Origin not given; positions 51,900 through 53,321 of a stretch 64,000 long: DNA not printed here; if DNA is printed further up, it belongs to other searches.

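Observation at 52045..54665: Lower-GC type II restriction-modification cassette: HTH-fused m5C methyltransferase plus an unclassified PD-(D/E)XK partner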

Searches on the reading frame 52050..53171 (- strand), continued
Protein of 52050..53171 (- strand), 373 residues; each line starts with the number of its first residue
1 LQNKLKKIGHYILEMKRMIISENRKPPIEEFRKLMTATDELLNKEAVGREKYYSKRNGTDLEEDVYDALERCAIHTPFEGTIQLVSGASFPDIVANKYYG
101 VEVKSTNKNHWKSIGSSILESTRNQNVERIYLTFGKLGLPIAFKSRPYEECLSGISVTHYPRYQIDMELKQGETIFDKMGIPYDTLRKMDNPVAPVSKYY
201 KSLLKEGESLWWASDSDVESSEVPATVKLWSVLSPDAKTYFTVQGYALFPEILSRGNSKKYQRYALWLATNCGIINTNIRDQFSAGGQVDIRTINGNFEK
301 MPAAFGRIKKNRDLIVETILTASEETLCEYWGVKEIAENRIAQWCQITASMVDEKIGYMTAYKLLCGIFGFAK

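Call 42: predict_structure(alignment_id=A1)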
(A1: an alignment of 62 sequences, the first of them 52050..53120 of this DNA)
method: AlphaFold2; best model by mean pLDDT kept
length: 356 residues; sequences in the alignment: 62
mean_pLDDT: 91.9   pTM: 0.77
mean pLDDT of the five models: 91.9, 91.9, 91.2, 90.6, 90.6
residues with pLDDT >= 90: 292; 70-90: 41; 50-70: 13; < 50: 10
segments of 3 or more residues with pLDDT < 50: 1-5, 201-204
pLDDT, mean of each block of 10 residues (from residue 1): 59 98 98 97 97 98 95 95 97 96 95 98 98 95 89 98 97 94 86 66 56 95 97 94 95 92 91 90 95 97 95 96 97 94 95 76
secondary structure, 60 per line:
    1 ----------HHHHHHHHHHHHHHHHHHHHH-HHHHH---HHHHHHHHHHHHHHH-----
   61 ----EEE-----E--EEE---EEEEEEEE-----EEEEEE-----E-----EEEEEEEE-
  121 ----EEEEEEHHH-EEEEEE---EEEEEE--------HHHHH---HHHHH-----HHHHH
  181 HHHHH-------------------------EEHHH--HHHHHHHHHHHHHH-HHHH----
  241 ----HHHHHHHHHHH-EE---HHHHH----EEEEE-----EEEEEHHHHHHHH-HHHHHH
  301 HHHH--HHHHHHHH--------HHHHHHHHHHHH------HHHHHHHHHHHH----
elements in order: H11-31 H33-37 H41-55 E65-67 E76-78 E82-89 E95-100 E112-119 E125-130 E135-140 E144-149 H158-162 H166-170 H176-185 H218-231 H233-236 H245-255 H262-266 E271-275 E281-285 H286-293 H295-304 H307-314 H323-334 H341-352
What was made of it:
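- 52050..53120 (-): R gene: PD-(D/E)XK Type II restriction endonuclease, 356 aa. AF2 pLDDT 91.9 (call 42).
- On PD-(D/E)XK nuclease superfamily: The AF2 model is confident (pLDDT 91.9, call 42).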

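Call 46: fold_search(model_id=the predicted structure, library=pdb)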
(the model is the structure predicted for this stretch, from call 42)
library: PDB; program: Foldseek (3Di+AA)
matches with E <= 10: 162; with E <= 0.001: 0
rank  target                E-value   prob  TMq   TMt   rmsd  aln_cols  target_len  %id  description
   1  1sx5_B                5.5e-03  1.00  0.26  0.36   5.4       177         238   11  K38A EcoRV bound to cleaved DNA and Mn2+: P1 crystal form (released 2004-04-06)
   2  2b0d_A                1.3e-02  1.00  0.27  0.38   6.8       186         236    6  EcoRV Restriction Endonuclease/GAATTC/Ca2+ (released 2005-09-27)
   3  1az0_A                1.4e-02  0.99  0.27  0.38   5.9       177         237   11  ECORV ENDONUCLEASE/DNA COMPLEX (released 1998-06-19)
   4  1az0_B                1.7e-02  0.98  0.25  0.36   6.4       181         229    8  ECORV ENDONUCLEASE/DNA COMPLEX (released 1998-06-19)
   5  1suz_B                1.8e-02  1.00  0.27  0.39   6.1       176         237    9  The structure of K92A EcoRV bound to cognate DNA and Mg2+ (released 2004-04-06)
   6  1eo4_B                1.8e-02  0.98  0.26  0.36   5.8       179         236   11  ECORV BOUND TO MN2+ AND COGNATE DNA CONTAINING A 3'S SUBSTITION AT THE CLEAVAGE SITE (released 2000-04-04)
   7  1bgb_B                2.1e-02  0.99  0.27  0.39   5.6       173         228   12  ECORV ENDONUCLEASE COMPLEX WITH 5'-CGGGATATCCC DNA (released 1998-10-28)
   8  1bsu_B                2.3e-02  1.00  0.30  0.44   5.3       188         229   10  STRUCTURAL AND ENERGETIC ORIGINS OF INDIRECT READOUT IN SITE-SPECIFIC DNA CLEAVAGE BY A RESTRICTION ENDONUCLEASE (released 1998-09-09)
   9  1rv5_B                2.5e-02  1.00  0.29  0.43   6.9       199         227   10  COMPLEX OF ECORV ENDONUCLEASE WITH D(AAAGAT)/D(ATCTT) (released 1998-11-11)
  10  1az4_B                2.9e-02  0.98  0.28  0.43   6.8       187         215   11  ECORV ENDONUCLEASE, UNLIGANDED, FORM B, T93A MUTANT (released 1998-05-27)
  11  1eop_A                4.7e-02  0.99  0.28  0.39   6.1       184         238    9  ECORV BOUND TO COGNATE DNA (released 2000-04-04)
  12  1sx8_B                6.2e-02  0.92  0.25  0.35   6.5       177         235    8  EcoRV bound to cognate DNA and Mn2+ (released 2004-04-06)
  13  2wiz_A                6.9e-02  0.89  0.20  0.49   8.4       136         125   17  Crystal structures of Holliday junction resolvases from Archaeoglobus fulgidus bound to DNA substrate (released 2009-05-26)
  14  2b0e_A                7.2e-02  0.90  0.25  0.35   6.3       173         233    9  EcoRV Restriction Endonuclease/GAAUTC/Ca2+ (released 2005-09-27)
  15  2wcw_A                7.6e-02  0.94  0.20  0.49   4.8       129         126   19  1.6A resolution structure of Archaeoglobus fulgidus Hjc, a Holliday junction resolvase from an archaeal hyperthermophi (released 2009-03-24)
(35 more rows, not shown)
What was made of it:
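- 52050..53120 (-): Weak EcoRV, SwaI, HincII and Hjc fold matches (call 46).
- On PD-(D/E)XK nuclease superfamily: The top hits are all EcoRV, SwaI, HincII and Hjc, but they are weak (E 5e-3 to 0.3, TM 0.2-0.44, call 46).
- Closest known: EcoRV-class. Same: These are the best structural matches to the AF2 model's N-terminal nuclease core (call 46).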

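Call 59: search_protein_families(library=padloc, proteins=[L001:3983-4990:+, L002:487-1530:+, L003:3947-5098:+, P0150, P0196, P0226, P0250, P0263, P0270, P0121], max_evalue=0.001)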
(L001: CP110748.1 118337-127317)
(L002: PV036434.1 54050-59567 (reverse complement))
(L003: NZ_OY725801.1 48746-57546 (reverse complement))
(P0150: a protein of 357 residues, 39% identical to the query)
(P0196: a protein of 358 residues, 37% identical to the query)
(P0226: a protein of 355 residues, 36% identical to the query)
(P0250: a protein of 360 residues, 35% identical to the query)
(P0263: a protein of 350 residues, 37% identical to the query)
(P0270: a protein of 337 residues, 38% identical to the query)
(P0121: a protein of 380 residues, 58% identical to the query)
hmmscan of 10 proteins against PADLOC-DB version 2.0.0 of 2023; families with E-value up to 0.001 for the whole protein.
L001:3983-4990:+ (335 aa): 1 family
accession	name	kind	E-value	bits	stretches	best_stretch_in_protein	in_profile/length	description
PDLC03508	REase_II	-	4.7e-115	382.1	1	7-331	6-331/340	Type II restriction enzyme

L002:487-1530:+ (347 aa): 1 family
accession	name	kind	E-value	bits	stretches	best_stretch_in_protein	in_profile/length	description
PDLC03508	REase_II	-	6.1e-20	69.4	1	1-320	1-313/340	Type II restriction enzyme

L003:3947-5098:+ (383 aa): 1 family
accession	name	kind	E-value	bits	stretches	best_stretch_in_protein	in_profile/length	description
PDLC03508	REase_II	-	9.5e-29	98.4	1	46-290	27-263/340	Type II restriction enzyme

P0150 (357 aa): 1 family
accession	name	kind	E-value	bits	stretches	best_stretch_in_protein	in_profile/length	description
PDLC03508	REase_II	-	1.6e-40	137.1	1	13-342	5-325/340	Type II restriction enzyme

P0196 (358 aa): 1 family
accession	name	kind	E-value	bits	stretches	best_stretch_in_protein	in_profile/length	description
PDLC03508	REase_II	-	5.3e-34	115.6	1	55-273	39-259/340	Type II restriction enzyme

P0226 (355 aa): 1 family
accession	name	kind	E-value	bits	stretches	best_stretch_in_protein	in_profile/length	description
PDLC03508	REase_II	-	1.2e-32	111.2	1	33-325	25-312/340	Type II restriction enzyme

P0250 (360 aa): 1 family
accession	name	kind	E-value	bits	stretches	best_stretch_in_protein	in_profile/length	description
PDLC03508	REase_II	-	8.8e-31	105.1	1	71-349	58-328/340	Type II restriction enzyme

P0263 (350 aa): 1 family
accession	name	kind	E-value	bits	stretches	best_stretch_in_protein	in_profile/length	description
PDLC03508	REase_II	-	2.5e-30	103.6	1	71-326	59-313/340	Type II restriction enzyme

P0270 (337 aa): 1 family
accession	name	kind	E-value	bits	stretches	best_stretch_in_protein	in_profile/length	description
PDLC03508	REase_II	-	2.2e-46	156.3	1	73-275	52-257/340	Type II restriction enzyme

P0121 (380 aa): 1 family
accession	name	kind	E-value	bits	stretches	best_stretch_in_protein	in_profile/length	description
PDLC03508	REase_II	-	9.7e-40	134.5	1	71-332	58-320/340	Type II restriction enzyme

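Call 60: find_homologous_proteins(query=L001:3983-4990:+, max_evalue=1e-20)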
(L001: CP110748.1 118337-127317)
Query L001:3983-4990:+ (335 aa): 2796 proteins with E <= 1e-20 among 4128 candidates; the best 120 are listed.
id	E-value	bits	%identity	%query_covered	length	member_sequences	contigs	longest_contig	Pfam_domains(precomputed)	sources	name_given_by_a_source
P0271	2.5e-213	725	94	100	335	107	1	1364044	-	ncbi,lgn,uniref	ncbi:restriction endonuclease [Pectobacterium brasiliense]|uniref:restriction endonuclease n=1 Tax=P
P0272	1.1e-198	677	88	99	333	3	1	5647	-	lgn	-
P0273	3.3e-197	672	87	100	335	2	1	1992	-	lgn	-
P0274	4.5e-196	668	87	100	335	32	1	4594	-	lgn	-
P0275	1.5e-184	631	83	99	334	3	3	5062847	-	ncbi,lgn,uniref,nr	ncbi:restriction endonuclease [Klebsiella aerogenes]|uniref:restriction endonuclease n=1 Tax=Klebsie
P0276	3.5e-184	629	81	100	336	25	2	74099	-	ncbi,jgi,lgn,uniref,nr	ncbi:restriction endonuclease [Atlantibacter hermannii]|uniref:restriction endonuclease n=1 Tax=Atla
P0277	2.5e-177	607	80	99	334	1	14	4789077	-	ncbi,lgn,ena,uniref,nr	ncbi:restriction endonuclease [Enterobacter ludwigii]|uniref:restriction endonuclease n=1 Tax=Entero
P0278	2.6e-177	607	80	99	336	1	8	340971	-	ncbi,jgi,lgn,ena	-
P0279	3.3e-177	606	80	99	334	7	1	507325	-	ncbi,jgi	-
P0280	4.3e-176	603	90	86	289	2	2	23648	-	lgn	-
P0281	4.0e-175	600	79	99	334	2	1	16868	-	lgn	-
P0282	3.5e-171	587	76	99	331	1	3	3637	-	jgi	-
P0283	1.3e-169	581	76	99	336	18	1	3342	-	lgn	-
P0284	4.5e-166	570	75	100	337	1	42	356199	-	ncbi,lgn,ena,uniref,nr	ncbi:TPA: restriction endonuclease [Escherichia coli]|uniref:restriction endonuclease n=1 Tax=Escher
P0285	1.1e-165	568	75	100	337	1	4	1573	-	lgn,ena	-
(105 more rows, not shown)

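Call 69: find_encoding_contigs(protein=P0003, flank=6000, max_places=3)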
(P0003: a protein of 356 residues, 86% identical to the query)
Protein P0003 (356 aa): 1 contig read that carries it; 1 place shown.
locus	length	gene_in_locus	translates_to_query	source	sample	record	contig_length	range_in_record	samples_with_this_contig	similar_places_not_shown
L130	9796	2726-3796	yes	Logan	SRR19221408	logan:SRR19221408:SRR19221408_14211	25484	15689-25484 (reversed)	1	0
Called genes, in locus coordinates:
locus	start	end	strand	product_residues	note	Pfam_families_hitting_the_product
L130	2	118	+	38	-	?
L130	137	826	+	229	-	PF00072:Response_reg, PF00486:Trans_reg_C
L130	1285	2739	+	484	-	PF00145:DNA_methylase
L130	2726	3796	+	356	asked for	-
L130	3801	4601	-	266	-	PF13349:DUF4097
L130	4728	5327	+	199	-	-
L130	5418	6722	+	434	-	PF00756:Esterase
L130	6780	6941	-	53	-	PF00301:Rubredoxin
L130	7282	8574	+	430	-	PF09861:Lar_N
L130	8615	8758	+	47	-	-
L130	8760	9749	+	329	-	PF00005:ABC_tran, PF13304:AAA_21, PF13732:DrrA1-3_C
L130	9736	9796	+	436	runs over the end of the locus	PF12698:ABC2_membrane_3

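Call 70: find_encoding_contigs(protein=P0005, flank=6000, max_places=3)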
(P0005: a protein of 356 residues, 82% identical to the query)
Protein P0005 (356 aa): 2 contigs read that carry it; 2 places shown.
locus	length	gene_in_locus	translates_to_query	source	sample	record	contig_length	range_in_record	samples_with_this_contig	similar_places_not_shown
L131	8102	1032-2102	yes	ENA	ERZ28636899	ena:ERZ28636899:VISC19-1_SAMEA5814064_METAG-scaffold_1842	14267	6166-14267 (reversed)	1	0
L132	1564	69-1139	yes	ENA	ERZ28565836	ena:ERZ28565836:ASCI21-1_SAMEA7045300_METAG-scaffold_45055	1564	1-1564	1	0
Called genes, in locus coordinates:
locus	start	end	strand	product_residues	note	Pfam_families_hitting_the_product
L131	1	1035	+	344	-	?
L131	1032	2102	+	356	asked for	-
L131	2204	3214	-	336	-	PF00106:adh_short, PF01073:3Beta_HSD, PF01370:Epimerase, PF02719:Polysacc_synt_2, PF04321:RmlD_sub_bind, PF05368:NmrA (faint), PF08659:KR, PF16363:GDP_Man_Dehyd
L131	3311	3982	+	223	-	PF01966:HD (weak)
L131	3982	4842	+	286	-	PF00398:RrnaAD, PF13649:Methyltransf_25 (faint)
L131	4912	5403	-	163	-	PF13302:Acetyltransf_3 (weak), PF13420:Acetyltransf_4, PF13673:Acetyltransf_10, PF00583:Acetyltransf_1, PF13508:Acetyltransf_7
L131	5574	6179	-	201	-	PF00440:TetR_N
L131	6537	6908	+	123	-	PF14198:TnpV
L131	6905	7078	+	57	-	-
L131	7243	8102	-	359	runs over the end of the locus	-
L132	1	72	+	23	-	?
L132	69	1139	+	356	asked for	-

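Call 71: find_related_loci(query=A1, collection=viral_contigs, flank=4000)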
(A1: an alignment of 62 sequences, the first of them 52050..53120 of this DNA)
Query A1 (356 aa) in viral_contigs; peptide patterns used: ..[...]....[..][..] (x = any residue, [..] = any of these).
15 stretches matched a pattern; 6 encode a relative of the query (tblastn E <= 1e-3); 6 distinct loci.
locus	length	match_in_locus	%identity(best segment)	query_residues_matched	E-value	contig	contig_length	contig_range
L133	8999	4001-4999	50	1-330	2e-101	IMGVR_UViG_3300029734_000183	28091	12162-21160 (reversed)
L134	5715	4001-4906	52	1-305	4e-99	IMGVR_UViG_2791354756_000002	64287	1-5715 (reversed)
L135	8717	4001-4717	43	1-248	9e-57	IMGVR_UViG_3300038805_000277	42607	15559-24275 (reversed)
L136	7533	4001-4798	40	12-272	9e-61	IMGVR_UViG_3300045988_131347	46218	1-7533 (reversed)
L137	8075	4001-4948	32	42-353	1e-45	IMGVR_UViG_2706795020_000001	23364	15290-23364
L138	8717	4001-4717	34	69-300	5e-40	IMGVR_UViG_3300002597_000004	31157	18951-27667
